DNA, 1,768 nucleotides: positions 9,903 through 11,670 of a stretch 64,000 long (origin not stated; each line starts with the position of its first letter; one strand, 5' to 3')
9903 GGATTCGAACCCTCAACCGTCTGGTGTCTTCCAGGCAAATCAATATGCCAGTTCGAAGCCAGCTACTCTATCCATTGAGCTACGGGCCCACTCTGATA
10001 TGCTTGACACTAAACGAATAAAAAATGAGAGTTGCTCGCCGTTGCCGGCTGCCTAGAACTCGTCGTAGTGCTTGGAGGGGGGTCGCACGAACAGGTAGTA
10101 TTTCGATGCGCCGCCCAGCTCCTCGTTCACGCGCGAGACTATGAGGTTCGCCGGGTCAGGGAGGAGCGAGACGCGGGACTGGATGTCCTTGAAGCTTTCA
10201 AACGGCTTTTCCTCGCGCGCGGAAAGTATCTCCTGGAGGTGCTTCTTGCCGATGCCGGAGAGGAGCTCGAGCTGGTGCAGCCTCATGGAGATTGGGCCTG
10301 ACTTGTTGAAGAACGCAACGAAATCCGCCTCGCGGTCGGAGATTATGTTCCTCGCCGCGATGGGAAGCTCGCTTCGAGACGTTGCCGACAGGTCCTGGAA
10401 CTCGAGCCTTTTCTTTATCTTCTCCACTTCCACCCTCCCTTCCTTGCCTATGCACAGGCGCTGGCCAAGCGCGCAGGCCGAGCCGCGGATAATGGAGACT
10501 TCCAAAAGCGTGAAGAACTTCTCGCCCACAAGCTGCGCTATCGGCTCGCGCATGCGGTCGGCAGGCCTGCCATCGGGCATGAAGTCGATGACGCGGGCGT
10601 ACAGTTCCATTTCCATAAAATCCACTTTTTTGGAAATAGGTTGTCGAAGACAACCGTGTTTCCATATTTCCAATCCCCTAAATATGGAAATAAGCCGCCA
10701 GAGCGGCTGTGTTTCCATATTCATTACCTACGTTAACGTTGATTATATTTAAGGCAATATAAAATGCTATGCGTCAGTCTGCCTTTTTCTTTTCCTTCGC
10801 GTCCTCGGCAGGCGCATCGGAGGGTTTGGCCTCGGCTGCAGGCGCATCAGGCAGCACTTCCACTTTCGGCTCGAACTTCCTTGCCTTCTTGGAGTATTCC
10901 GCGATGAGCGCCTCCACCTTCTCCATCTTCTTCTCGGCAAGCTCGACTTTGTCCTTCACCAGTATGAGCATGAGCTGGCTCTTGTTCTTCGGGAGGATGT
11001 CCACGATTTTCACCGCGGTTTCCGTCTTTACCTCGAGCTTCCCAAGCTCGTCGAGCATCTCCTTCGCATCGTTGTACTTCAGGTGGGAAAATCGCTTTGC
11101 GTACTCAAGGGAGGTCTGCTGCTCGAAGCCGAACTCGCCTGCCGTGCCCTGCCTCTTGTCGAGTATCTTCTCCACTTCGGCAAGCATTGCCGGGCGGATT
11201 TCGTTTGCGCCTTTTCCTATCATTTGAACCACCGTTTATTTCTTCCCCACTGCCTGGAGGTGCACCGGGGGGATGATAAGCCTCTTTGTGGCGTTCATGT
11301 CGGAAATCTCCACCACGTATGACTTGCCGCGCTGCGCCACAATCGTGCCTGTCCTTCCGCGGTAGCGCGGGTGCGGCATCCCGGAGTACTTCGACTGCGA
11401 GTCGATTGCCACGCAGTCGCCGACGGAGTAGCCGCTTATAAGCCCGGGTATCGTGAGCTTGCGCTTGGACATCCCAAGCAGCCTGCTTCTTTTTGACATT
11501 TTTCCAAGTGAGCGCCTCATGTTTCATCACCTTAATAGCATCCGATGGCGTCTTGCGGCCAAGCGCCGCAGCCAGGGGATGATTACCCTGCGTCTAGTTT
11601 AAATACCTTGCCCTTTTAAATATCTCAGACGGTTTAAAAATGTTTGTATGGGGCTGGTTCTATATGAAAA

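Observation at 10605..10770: Tandem nested hairpins with a conserved outer stem and swapped inner stems in the rpoF-DUF655 spacer; alternative pairings reach the start codon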

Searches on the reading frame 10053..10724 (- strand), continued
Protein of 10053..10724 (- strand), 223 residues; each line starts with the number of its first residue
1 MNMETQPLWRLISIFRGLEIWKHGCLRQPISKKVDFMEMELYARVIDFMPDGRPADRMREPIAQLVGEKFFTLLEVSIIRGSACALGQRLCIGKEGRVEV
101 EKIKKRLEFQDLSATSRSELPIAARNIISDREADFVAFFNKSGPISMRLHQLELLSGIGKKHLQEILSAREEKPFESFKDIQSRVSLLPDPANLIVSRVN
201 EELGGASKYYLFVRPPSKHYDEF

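Call 39: find_encoding_contigs(protein=P0027, flank=1500, max_places=1)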
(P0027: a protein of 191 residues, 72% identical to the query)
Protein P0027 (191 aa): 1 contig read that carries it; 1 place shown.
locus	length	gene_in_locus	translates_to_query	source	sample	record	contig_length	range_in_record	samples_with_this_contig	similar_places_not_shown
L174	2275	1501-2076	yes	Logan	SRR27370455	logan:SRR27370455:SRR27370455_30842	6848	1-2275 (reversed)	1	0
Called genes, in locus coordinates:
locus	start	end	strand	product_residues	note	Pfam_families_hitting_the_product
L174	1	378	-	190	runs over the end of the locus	PF00352:TBP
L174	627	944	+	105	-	PF01157:Ribosomal_L21e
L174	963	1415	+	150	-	PF03874:RNA_pol_Rpb4 (weak)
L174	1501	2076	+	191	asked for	PF04919:DUF655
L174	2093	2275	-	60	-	?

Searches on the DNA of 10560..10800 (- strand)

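Call 46: build_rna_model(alignment_id=A2, structure=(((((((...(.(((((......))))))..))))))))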
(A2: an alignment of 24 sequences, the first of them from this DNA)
Model R1 built from alignment A2 (24 sequences, 38 columns); structure: as given.
model positions 35; base pairs 13; branch points 0; effective number of sequences 24; information 1.371 bits per position. Calibrated on 0.2 Mb of random sequence (short: E-values are rough).
structure used (alignment columns):
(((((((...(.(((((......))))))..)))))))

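Call 47: search_with_rna_model(model_id=R1, source=window, filters=off, max_evalue=10)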
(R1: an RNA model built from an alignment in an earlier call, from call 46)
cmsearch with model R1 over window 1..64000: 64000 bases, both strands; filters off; matches with E-value up to 10: 17.
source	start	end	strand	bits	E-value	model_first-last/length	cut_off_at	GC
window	10684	10718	-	57.3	1.9e-13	1-35/35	no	0.51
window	10630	10665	-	49.7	2.5e-11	1-35/35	no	0.42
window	10684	10718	+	24.1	0.00033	1-35/35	no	0.51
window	10630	10665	+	17.4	0.025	1-35/35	no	0.42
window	36746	36772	+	14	0.22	1-35/35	no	0.44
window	33243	33286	-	13.9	0.24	1-35/35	no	0.61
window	36746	36772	-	13.7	0.27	1-35/35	no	0.44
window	49528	49568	+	10.5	2.1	1-35/35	no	0.61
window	43310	43336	+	9.3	4.5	6-30/35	no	0.48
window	50806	50828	-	9.2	4.8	1-35/35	no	0.52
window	10492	10505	+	8.9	5.6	1-35/35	no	0.43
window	31465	31481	-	8.9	5.7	1-35/35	no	0.53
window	26598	26618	-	8.8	6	1-35/35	no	0.52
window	49999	50014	+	8.7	6.4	1-35/35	no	0.44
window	32204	32227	+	8.7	6.5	1-35/35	no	0.54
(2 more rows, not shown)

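Call 48: search_with_rna_model(model_id=R1, sources=[L001, L002, L003, L004, L005, L006, L007, L008, L009, L010, L011, L012, L013, L014, L015, L016, L017, L018, L019, L020, L021, L022, L023, L024, L025, L026, L027, L028, L029, L030, L031, L032, L033, L034, L035, L036, L037, L038, L039, L040, L041, L042, L043, L044, L045, L046, L047, L048, L049, L050, L051, L052, L053, L054, L055, L056, L057, L058, L059, L060, L061, L062, L063, L064, L065, L066, L067, L068, L069, L070, L071, L072, L073, L074, L075, L076, L077, L078, L079, L080, L081, L082, L083, L084, L085, L088, L092, L102, L133, L147, L171, L172, L173, L174], max_evalue=0.1)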
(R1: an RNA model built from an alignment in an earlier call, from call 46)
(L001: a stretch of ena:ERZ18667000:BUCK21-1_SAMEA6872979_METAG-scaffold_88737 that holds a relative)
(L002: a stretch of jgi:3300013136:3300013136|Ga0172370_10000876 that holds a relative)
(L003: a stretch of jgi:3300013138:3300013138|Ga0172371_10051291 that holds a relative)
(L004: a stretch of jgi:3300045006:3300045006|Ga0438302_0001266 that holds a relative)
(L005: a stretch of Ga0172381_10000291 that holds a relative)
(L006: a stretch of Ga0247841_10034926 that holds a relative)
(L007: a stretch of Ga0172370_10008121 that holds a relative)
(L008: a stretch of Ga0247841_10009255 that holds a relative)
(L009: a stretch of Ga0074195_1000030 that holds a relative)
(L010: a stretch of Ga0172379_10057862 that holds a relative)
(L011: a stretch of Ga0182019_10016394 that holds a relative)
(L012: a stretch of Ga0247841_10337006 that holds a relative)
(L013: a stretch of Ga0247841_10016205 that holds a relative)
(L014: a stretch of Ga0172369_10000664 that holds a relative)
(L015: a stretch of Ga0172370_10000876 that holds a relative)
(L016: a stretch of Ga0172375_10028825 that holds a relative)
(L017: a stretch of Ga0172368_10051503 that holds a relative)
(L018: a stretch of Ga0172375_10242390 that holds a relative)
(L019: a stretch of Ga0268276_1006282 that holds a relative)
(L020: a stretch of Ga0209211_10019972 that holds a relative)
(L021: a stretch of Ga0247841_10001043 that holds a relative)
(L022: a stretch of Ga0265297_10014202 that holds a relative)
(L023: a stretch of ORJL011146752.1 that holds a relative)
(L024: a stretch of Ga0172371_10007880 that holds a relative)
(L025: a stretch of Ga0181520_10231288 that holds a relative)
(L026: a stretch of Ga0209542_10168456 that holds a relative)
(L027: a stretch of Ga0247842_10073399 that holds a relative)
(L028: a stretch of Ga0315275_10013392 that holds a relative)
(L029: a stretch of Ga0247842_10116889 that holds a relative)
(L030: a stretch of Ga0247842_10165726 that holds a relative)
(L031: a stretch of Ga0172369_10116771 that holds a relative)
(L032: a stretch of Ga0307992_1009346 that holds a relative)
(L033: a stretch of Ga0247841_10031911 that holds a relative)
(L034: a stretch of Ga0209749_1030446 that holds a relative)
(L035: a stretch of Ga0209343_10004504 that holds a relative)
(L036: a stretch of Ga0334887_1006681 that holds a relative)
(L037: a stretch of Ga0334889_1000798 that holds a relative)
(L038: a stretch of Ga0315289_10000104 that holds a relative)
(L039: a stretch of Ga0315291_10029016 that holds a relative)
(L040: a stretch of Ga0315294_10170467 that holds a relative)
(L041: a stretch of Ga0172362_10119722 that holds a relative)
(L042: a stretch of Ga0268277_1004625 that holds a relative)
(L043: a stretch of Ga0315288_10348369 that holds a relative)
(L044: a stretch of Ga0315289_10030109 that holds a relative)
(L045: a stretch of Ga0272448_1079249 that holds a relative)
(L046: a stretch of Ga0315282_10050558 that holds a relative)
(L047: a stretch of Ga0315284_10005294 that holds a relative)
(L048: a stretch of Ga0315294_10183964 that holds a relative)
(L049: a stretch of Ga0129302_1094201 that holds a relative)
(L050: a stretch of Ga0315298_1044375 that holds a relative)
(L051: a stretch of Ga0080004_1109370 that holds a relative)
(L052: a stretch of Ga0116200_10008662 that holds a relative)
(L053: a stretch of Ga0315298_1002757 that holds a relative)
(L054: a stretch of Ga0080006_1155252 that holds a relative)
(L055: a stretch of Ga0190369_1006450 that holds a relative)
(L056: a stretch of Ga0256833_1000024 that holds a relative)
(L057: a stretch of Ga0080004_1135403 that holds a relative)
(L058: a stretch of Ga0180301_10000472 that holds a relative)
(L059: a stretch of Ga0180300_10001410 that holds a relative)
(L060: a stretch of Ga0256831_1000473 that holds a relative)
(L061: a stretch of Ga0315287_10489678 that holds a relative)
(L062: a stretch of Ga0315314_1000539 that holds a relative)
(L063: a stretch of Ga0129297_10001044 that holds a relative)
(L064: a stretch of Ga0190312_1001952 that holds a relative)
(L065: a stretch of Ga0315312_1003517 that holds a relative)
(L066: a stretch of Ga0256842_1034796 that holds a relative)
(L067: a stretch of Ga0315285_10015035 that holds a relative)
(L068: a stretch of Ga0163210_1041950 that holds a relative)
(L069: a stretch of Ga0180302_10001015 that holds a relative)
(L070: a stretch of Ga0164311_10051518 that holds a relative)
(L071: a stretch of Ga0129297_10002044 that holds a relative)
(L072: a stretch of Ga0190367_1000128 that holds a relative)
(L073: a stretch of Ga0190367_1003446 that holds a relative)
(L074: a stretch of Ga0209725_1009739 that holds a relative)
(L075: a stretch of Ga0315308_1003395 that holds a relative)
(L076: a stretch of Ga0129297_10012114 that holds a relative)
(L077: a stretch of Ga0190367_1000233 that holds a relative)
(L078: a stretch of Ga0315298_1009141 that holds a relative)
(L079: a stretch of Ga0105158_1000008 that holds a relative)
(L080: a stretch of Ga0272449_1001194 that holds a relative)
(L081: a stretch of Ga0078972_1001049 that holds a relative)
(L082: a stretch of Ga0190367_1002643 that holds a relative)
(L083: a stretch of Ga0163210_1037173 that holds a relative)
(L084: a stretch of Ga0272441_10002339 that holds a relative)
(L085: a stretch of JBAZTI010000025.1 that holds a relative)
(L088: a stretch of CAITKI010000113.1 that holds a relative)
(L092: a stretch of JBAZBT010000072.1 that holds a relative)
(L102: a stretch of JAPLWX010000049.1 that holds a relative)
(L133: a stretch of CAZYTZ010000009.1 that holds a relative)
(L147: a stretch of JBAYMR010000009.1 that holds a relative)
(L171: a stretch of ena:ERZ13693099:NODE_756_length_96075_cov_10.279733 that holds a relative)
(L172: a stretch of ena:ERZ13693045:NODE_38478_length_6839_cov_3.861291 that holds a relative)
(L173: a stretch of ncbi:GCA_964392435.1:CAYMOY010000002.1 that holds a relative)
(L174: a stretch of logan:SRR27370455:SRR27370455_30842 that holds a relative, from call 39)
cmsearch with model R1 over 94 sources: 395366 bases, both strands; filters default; matches with E-value up to 0.1: 67.
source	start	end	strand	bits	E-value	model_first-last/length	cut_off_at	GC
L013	2446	2480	+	57.5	1e-12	1-35/35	no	0.54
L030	820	854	+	57.5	1e-12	1-35/35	no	0.54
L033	2393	2427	+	57.5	1e-12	1-35/35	no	0.54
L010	997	1031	+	57.4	1.1e-12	1-35/35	no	0.54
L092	2909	2943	+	57.4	1.1e-12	1-35/35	no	0.54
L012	353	387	+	56.9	1.5e-12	1-35/35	no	0.51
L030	872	906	+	56.9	1.5e-12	1-35/35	no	0.51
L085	3825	3859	-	56.7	1.7e-12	1-35/35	no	0.54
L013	2394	2428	+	56.7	1.8e-12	1-35/35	no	0.49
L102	5228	5262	+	56.7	1.8e-12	1-35/35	no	0.49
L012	300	335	+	55.9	2.8e-12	1-35/35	no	0.53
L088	6399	6433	+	55.8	3.1e-12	1-35/35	no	0.49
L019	2450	2484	+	54.3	8e-12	1-35/35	no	0.57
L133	5386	5420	+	54.3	8e-12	1-35/35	no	0.57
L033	2340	2375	+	53.8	1.1e-11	1-35/35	no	0.5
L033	2448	2483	+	53.8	1.1e-11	1-35/35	no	0.5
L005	2395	2429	+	52.9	2e-11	1-35/35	no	0.6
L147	6120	6154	-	52.9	2e-11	1-35/35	no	0.6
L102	5175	5209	+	51.2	6e-11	1-35/35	no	0.54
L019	2393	2428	+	50.9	7e-11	1-35/35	no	0.44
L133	5329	5364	+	50.9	7e-11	1-35/35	no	0.44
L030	768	802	+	50.7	7.9e-11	1-35/35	no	0.57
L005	2448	2483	+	50.6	8.4e-11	1-35/35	no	0.5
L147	6066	6101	-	50.6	8.4e-11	1-35/35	no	0.5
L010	945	979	+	49.3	1.9e-10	1-35/35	no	0.6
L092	2857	2891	+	49.3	1.9e-10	1-35/35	no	0.6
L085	3877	3911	-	47.1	8.3e-10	1-35/35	no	0.51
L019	2341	2375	+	46.1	1.6e-09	1-35/35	no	0.54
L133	5277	5311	+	46.1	1.6e-09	1-35/35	no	0.54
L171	1433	1469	+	45.2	2.8e-09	1-35/35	no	0.43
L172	1433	1469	+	45.2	2.8e-09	1-35/35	no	0.43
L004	2833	2867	+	43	1.1e-08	1-35/35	no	0.43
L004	2889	2923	+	43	1.1e-08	1-35/35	no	0.43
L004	2945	2979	+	43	1.1e-08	1-35/35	no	0.43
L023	582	617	+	39.1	1.4e-07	1-35/35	no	0.5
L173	1436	1472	+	38.6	1.9e-07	1-35/35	no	0.43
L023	528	563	+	37.3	4.5e-07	1-35/35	no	0.53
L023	582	617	-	27.8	0.00019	1-35/35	no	0.5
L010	997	1031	-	27.6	0.00022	1-35/35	no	0.54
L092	2909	2943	-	27.6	0.00022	1-35/35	no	0.54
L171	1433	1469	-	27.3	0.00027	1-35/35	no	0.43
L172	1433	1469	-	27.3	0.00027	1-35/35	no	0.43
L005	2395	2429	-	26.1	0.00058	1-35/35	no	0.6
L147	6120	6154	+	26.1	0.00058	1-35/35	no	0.6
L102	5175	5209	-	25.9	0.00065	1-35/35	no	0.54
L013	2446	2480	-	25.8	0.00068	1-35/35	no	0.54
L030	820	854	-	25.8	0.00068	1-35/35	no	0.54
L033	2393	2427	-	25.8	0.00068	1-35/35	no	0.54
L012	300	335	-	25.8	0.00072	1-35/35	no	0.53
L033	2340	2375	-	23.3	0.0034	1-35/35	no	0.5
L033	2448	2483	-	23.3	0.0034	1-35/35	no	0.5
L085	3930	3967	-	23.3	0.0035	1-35/35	no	0.66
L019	2450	2484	-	22.5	0.006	1-35/35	no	0.57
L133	5386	5420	-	22.5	0.006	1-35/35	no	0.57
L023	528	563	-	22.4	0.006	1-35/35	no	0.53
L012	353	387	-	22.2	0.0068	1-35/35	no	0.51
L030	872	906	-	22.2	0.0068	1-35/35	no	0.51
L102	5228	5262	-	20.5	0.02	1-35/35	no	0.49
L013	2394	2428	-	20.5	0.02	1-35/35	no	0.49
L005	2448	2483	-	20.2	0.025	1-35/35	no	0.5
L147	6066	6101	+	20.2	0.025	1-35/35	no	0.5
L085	3877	3911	+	19.7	0.035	1-35/35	no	0.51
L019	2393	2428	-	19.5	0.04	1-35/35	no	0.44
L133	5329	5364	-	19.5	0.04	1-35/35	no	0.44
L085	3825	3859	+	18.7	0.065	1-35/35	no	0.54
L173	1436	1472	-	18.3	0.084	1-35/35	no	0.43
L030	768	802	-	18.1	0.097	1-35/35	no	0.57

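Call 50: search_rna_families(source=window, start=10560, end=10800, threshold=evalue, max_evalue=10)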
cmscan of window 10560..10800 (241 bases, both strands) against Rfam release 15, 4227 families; matches with E-value up to 10: 5.
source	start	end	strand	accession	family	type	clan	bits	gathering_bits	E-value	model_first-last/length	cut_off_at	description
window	10604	10714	+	RF02747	FtrA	Gene; sRNA;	-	25.1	134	0.096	1-111/111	no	Francisella sRNA A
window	10688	10767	-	RF01394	isrK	Gene; sRNA;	-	18.2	50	0.059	1-77/77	no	isrK Hfq binding RNA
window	10678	10724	-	RF04115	mir-6130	Gene; miRNA;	-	16.6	117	1.3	1-103/103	no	mir-6130 microRNA precursor family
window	10653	10696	+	RF00103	mir-1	Gene; miRNA;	-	15.6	45.6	1.1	1-79/79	no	mir-1 microRNA precursor family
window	10745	10800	-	RF01664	ceN101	Gene; snRNA; snoRNA; HACA-box;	-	12.3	70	10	54-128/128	5'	Caenorhabditis snoRNA ceN101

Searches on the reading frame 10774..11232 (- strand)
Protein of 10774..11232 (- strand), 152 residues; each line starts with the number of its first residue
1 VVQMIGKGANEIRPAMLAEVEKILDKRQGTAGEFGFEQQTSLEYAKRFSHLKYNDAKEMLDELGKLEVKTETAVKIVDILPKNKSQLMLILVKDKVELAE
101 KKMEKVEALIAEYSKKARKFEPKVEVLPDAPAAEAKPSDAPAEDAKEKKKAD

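Call 9: search_protein_families(library=pfam, proteins=[window:10774-11232:-])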
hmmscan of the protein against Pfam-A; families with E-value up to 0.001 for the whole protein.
window:10774-11232:- (152 aa): 1 family
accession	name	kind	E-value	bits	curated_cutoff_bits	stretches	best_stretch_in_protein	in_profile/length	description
PF03874.21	RNA_pol_Rpb4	-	1.7e-05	25.5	25.6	1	27-107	28-109/116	RNA polymerase Rpb4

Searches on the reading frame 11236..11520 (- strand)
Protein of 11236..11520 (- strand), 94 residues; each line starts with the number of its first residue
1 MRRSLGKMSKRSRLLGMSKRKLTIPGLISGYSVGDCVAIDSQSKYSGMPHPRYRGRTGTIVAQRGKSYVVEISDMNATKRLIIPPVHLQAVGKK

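Call 9: search_protein_families(library=pfam, proteins=[window:11236-11520:-])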
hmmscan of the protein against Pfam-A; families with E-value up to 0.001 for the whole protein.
window:11236-11520:- (94 aa): 1 family
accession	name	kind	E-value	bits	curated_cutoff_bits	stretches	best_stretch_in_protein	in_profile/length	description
PF01157.24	Ribosomal_L21e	-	7.4e-17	61.5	27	1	3-90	10-98/101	Ribosomal protein L21e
